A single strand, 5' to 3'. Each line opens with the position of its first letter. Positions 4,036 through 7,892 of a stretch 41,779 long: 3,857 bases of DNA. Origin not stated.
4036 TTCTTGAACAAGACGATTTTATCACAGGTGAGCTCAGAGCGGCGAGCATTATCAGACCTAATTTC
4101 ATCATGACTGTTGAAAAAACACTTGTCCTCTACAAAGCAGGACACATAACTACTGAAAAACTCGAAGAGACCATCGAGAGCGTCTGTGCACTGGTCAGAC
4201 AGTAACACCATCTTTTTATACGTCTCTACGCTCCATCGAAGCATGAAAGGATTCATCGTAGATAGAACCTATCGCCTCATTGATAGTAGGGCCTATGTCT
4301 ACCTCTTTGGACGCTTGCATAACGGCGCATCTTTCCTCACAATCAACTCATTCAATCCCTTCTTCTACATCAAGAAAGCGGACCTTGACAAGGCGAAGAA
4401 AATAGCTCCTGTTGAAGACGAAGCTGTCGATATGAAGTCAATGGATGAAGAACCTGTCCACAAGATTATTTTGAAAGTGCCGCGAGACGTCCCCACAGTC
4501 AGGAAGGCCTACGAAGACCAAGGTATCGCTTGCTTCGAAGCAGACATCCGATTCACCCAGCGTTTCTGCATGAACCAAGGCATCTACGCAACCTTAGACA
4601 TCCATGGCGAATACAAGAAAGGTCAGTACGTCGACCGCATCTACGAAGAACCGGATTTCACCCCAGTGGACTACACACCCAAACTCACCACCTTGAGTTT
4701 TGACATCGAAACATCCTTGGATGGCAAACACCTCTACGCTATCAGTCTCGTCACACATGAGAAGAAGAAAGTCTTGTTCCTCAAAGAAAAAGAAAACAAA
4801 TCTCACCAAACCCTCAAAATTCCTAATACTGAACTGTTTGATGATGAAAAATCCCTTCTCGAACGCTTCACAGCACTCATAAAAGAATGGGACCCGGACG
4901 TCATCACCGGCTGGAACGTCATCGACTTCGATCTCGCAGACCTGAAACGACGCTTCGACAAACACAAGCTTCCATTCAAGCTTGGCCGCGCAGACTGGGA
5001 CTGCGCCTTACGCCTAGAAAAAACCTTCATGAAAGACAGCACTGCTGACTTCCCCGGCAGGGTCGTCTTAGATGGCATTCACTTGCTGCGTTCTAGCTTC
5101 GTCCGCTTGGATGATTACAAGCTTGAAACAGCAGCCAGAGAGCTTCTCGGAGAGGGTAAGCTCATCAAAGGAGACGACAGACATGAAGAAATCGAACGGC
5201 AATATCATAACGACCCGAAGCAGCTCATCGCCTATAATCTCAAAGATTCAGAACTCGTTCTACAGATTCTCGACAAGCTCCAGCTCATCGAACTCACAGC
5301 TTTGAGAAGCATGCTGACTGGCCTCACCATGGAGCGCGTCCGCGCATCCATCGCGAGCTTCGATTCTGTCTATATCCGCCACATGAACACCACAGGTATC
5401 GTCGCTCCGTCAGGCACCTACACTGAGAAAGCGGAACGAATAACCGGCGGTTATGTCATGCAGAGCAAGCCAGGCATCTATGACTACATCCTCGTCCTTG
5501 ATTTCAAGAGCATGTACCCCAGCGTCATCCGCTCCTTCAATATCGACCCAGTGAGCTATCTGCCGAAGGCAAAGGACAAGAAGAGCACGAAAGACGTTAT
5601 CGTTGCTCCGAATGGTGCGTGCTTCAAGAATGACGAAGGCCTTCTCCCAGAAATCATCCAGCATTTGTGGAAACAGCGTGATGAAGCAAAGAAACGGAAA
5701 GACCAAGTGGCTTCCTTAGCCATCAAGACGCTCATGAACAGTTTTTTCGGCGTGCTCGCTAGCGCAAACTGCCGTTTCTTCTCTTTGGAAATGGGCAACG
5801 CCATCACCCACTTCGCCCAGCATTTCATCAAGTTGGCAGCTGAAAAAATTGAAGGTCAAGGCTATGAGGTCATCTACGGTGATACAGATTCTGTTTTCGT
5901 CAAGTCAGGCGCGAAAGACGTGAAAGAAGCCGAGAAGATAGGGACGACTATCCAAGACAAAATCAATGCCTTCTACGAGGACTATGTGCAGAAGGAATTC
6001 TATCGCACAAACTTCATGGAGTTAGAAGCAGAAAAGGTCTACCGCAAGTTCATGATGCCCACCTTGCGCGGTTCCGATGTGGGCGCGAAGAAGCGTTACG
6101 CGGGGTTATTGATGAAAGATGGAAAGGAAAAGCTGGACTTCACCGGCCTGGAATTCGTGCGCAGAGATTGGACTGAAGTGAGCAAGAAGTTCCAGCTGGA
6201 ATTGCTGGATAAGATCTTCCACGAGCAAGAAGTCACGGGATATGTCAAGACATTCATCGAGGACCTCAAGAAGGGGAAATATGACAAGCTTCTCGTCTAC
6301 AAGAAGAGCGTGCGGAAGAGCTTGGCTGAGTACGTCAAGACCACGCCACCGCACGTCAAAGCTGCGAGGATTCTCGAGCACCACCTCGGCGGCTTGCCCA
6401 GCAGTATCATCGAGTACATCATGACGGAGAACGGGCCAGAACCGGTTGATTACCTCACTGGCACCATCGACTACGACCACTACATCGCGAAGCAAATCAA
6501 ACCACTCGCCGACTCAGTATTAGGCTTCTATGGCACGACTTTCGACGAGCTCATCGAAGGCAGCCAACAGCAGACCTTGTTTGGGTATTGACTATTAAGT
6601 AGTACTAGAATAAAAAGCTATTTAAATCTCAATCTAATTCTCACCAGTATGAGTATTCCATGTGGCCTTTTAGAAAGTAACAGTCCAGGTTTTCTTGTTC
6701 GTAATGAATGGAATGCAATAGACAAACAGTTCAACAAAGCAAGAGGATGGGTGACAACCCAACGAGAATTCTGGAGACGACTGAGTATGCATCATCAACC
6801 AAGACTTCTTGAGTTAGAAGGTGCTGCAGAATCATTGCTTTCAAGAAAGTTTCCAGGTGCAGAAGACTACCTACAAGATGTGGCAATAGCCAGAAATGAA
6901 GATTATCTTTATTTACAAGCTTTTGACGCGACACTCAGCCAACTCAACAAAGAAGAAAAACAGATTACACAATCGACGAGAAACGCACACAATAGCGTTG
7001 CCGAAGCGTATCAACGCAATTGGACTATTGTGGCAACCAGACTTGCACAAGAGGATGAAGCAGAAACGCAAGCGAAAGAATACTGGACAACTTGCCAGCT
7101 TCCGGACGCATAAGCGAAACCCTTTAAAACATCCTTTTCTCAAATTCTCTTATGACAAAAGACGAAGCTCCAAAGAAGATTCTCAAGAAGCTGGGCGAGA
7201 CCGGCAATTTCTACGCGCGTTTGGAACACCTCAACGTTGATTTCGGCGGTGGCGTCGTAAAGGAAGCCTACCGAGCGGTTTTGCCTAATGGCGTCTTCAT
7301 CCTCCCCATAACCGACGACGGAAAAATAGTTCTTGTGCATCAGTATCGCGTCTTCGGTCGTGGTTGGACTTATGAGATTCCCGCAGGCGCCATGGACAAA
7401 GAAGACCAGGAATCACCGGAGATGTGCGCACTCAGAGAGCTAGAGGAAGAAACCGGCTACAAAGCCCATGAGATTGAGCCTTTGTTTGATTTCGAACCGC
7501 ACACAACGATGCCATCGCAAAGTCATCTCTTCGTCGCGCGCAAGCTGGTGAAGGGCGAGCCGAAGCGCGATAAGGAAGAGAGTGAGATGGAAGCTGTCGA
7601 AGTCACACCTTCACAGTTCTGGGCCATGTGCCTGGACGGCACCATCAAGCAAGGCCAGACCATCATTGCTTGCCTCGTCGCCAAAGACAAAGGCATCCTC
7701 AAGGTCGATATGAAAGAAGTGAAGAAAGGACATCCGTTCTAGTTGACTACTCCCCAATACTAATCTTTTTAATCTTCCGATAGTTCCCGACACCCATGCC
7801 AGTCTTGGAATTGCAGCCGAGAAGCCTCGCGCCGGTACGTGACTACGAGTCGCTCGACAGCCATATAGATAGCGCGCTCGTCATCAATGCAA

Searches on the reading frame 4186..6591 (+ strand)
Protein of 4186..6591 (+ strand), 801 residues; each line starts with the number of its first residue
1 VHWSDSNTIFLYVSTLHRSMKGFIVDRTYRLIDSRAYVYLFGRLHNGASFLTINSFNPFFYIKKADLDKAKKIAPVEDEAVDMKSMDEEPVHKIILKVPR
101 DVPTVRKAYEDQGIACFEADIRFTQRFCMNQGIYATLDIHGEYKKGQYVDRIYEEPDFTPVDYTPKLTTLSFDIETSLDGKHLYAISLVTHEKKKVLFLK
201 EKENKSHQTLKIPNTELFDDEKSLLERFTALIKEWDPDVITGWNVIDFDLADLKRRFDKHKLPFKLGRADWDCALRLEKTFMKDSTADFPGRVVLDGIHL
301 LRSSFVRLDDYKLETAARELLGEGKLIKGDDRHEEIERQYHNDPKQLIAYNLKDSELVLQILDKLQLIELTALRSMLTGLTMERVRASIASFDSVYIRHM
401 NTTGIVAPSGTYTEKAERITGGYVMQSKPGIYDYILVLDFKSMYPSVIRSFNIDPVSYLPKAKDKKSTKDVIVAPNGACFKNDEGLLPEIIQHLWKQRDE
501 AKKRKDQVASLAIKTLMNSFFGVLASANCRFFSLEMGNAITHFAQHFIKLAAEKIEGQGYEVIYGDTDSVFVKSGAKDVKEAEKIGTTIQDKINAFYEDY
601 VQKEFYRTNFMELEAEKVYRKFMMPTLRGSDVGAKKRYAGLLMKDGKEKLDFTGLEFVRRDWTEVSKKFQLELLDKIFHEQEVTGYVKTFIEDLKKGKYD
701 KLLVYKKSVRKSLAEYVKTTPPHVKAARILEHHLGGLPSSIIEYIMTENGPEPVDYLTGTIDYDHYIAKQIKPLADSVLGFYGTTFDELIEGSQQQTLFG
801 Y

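Call 68: search_protein_families(library=pfam, proteins=[window:4186-6591:+], max_evalue=0.001)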
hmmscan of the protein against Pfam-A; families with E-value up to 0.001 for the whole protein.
window:4186-6591:+ (801 aa): 3 families
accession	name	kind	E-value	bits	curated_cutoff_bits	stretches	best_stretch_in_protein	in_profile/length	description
PF00136.26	DNA_pol_B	-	3.4e-46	158.4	23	1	395-736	18-395/453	DNA polymerase family B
PF03104.25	DNA_pol_B_exo1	-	1.9e-19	70.5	23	1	116-315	3-241/242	DNA polymerase family B, exonuclease domain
PF03175.18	DNA_pol_B_2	-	6.5e-09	35.6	25.8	0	476-522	338-384/468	DNA polymerase type B, organellar and viral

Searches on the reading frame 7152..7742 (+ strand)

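Call 68: search_protein_families(library=pfam, proteins=[window:7152-7742:+], max_evalue=0.001)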
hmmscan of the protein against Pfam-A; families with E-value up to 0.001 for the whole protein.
window:7152-7742:+ (196 aa): 1 family
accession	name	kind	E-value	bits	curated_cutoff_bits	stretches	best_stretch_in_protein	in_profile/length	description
PF00293.34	NUDIX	-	6.1e-18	65.6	21.1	1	46-156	4-118/134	NUDIX domain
